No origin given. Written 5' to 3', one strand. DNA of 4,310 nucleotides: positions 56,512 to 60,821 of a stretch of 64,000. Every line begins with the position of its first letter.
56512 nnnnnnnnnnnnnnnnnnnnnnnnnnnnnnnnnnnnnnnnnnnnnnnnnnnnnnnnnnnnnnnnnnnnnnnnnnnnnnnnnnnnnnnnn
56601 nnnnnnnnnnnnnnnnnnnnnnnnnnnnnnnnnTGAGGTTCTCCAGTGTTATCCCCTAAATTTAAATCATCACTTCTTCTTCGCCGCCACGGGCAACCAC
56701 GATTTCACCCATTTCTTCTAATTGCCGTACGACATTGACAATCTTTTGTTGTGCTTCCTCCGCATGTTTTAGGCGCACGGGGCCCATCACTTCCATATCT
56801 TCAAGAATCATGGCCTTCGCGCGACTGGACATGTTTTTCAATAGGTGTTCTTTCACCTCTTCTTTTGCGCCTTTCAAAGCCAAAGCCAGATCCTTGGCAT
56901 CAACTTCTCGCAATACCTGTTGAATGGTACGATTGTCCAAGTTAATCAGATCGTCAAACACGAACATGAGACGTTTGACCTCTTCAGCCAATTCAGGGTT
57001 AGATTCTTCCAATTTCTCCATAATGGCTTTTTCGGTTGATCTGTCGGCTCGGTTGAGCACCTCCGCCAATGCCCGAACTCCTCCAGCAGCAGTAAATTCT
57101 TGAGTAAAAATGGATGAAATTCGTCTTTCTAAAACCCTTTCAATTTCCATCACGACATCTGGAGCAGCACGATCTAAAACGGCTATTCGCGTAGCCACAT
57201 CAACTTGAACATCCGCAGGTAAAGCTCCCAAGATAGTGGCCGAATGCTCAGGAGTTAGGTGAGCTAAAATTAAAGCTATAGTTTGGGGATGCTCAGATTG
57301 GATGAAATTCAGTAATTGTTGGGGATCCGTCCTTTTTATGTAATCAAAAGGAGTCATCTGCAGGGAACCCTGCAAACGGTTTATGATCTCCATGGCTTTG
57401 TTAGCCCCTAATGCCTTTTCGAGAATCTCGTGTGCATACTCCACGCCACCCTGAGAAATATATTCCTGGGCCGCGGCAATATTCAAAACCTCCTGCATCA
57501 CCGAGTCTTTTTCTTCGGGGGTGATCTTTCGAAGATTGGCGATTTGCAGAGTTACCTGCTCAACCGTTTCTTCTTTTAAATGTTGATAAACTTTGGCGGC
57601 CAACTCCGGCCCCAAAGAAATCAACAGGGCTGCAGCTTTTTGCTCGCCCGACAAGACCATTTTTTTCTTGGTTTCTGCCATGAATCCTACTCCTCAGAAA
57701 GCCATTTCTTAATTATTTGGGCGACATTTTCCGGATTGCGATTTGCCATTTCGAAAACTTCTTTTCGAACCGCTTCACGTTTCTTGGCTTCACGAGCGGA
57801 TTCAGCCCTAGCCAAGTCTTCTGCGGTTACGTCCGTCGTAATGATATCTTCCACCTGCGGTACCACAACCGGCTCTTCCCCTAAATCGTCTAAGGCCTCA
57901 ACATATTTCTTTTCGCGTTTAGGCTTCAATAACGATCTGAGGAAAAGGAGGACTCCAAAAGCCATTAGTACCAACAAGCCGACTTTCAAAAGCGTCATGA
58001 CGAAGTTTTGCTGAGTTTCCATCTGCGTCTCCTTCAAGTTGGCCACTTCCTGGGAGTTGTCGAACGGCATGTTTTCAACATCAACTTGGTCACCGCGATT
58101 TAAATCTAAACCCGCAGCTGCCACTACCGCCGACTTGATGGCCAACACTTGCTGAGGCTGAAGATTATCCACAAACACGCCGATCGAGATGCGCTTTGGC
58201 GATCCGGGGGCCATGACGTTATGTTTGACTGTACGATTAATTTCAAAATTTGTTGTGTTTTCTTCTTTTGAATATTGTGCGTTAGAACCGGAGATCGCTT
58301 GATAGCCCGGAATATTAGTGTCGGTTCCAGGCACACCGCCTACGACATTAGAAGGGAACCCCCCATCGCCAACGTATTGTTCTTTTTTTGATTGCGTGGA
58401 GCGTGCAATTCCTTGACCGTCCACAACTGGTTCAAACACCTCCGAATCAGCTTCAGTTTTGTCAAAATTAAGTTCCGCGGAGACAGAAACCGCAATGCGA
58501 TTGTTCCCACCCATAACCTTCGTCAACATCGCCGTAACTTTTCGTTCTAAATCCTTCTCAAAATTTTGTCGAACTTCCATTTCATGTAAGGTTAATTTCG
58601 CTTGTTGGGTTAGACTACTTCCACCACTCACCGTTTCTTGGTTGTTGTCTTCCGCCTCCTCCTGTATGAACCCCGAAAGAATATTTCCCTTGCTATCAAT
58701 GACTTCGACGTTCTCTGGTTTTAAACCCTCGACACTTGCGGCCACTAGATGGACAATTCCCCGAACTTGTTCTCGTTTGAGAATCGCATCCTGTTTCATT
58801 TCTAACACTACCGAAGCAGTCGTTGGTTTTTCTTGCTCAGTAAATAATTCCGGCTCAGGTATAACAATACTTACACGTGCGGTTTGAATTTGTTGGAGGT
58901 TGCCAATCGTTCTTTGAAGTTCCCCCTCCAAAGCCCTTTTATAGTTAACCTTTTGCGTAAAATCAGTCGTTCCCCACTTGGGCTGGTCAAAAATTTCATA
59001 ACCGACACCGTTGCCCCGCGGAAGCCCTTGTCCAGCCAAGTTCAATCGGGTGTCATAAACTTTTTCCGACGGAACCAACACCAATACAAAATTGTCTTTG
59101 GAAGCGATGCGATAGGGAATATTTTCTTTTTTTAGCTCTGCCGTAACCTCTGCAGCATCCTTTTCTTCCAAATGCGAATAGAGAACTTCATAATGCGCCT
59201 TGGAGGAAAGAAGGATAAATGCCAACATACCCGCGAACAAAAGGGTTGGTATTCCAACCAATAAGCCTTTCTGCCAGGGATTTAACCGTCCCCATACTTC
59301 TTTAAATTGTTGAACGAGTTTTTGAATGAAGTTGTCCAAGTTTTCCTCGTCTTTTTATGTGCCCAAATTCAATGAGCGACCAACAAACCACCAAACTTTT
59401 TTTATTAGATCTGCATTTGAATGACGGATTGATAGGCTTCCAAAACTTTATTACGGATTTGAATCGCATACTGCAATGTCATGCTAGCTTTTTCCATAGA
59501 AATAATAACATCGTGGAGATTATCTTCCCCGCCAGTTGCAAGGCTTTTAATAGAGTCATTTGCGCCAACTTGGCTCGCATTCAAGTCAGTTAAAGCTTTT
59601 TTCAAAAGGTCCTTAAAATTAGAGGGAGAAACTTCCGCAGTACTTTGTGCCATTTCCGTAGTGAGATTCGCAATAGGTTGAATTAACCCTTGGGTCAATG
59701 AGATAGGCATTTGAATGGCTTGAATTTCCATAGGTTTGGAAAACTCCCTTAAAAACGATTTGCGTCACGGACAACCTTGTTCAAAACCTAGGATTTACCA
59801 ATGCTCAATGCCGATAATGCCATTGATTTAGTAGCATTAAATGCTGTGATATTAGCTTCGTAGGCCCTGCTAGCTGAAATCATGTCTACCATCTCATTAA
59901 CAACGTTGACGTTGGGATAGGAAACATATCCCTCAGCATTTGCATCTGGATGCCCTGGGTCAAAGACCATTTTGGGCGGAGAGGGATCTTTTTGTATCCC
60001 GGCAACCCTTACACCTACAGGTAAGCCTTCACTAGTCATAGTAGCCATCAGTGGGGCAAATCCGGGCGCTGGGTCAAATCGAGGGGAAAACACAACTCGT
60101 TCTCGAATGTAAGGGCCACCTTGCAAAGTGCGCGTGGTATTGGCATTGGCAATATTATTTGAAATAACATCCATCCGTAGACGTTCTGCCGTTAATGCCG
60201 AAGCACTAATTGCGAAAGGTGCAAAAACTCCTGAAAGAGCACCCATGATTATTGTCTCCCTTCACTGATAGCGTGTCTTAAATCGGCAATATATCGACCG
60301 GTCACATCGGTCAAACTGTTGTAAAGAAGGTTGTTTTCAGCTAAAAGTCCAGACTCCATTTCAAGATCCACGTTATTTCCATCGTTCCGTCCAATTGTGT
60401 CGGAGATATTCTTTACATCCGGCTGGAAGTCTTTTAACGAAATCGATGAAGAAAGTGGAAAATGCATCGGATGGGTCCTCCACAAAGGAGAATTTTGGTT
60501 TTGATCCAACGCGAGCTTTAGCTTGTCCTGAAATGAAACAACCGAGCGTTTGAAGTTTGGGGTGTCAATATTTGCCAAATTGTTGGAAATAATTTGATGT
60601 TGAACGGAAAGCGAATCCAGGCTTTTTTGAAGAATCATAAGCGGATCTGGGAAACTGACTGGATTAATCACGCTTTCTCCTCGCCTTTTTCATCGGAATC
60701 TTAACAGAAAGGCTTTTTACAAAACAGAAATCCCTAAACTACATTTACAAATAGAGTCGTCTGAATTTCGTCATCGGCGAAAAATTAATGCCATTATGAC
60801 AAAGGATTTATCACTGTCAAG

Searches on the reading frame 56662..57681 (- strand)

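Call 21: search_protein_families(library=pfam, proteins=[window:56662-57681:-])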
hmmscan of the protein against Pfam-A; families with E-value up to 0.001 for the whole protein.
window:56662-57681:- (339 aa): 4 families
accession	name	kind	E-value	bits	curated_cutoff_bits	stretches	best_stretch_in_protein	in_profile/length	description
PF01706.21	FliG_C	-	1.1e-49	167.6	23.3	1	222-328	1-107/108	FliG C-terminal domain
PF14842.11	FliG_N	-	2e-40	138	25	2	10-112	2-104/104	FliG N-terminal domain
PF14841.11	FliG_M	-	3.5e-32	110.9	25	2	120-194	1-75/76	FliG middle domain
PF03448.22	MgtE_N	-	9.5e-09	36.2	25.9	0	247-297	12-62/102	MgtE intracellular N domain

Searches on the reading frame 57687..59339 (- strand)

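Call 22: search_protein_families(library=pfam, proteins=[window:57687-59339:-])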
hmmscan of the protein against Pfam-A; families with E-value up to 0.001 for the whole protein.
window:57687-59339:- (550 aa): 2 families
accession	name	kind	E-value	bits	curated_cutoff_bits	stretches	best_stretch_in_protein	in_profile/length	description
PF01514.23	YscJ_FliF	-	1.3e-65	221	24.4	1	46-222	2-178/179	Secretory protein of YscJ/FliF family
PF08345.17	YscJ_FliF_C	-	2.6e-35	122.4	23.8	1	272-426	1-147/147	Flagellar M-ring protein C-terminal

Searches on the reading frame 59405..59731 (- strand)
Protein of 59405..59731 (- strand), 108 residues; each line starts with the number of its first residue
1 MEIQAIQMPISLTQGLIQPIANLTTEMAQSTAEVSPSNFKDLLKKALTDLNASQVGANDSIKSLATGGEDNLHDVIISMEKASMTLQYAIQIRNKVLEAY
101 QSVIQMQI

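Call 22: search_protein_families(library=pfam, proteins=[window:59405-59731:-])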
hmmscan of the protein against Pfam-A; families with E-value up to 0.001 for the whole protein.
window:59405-59731:- (108 aa): 1 family
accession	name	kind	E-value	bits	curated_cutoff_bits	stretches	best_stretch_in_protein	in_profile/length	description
PF02049.23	FliE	-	3.9e-26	91.5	22.4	1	25-108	6-89/89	Flagellar hook-basal body complex protein FliE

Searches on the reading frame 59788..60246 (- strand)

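Call 22: search_protein_families(library=pfam, proteins=[window:59788-60246:-])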
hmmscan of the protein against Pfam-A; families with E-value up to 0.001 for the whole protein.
window:59788-60246:- (152 aa): 2 families
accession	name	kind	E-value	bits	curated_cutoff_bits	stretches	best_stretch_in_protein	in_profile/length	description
PF06429.18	Flg_bbr_C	-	6.1e-15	54.9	23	1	105-148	2-45/46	Flagellar basal body rod FlgEFG protein C-terminal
PF00460.25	Flg_bb_rod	-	8.3e-10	38.9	20.7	1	13-39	3-29/31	Flagella basal body rod protein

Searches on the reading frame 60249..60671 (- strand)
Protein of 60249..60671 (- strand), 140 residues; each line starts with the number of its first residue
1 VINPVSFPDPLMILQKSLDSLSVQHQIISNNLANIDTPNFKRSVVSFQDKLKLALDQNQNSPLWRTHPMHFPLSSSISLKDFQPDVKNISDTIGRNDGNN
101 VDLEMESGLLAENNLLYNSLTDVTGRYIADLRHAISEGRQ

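Call 22: search_protein_families(library=pfam, proteins=[window:60249-60671:-])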
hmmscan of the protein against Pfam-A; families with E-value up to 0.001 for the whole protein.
window:60249-60671:- (140 aa): 1 family
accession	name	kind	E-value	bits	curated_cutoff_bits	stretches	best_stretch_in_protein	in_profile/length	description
PF00460.25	Flg_bb_rod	-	5.9e-06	26.6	20.7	1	24-41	14-31/31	Flagella basal body rod protein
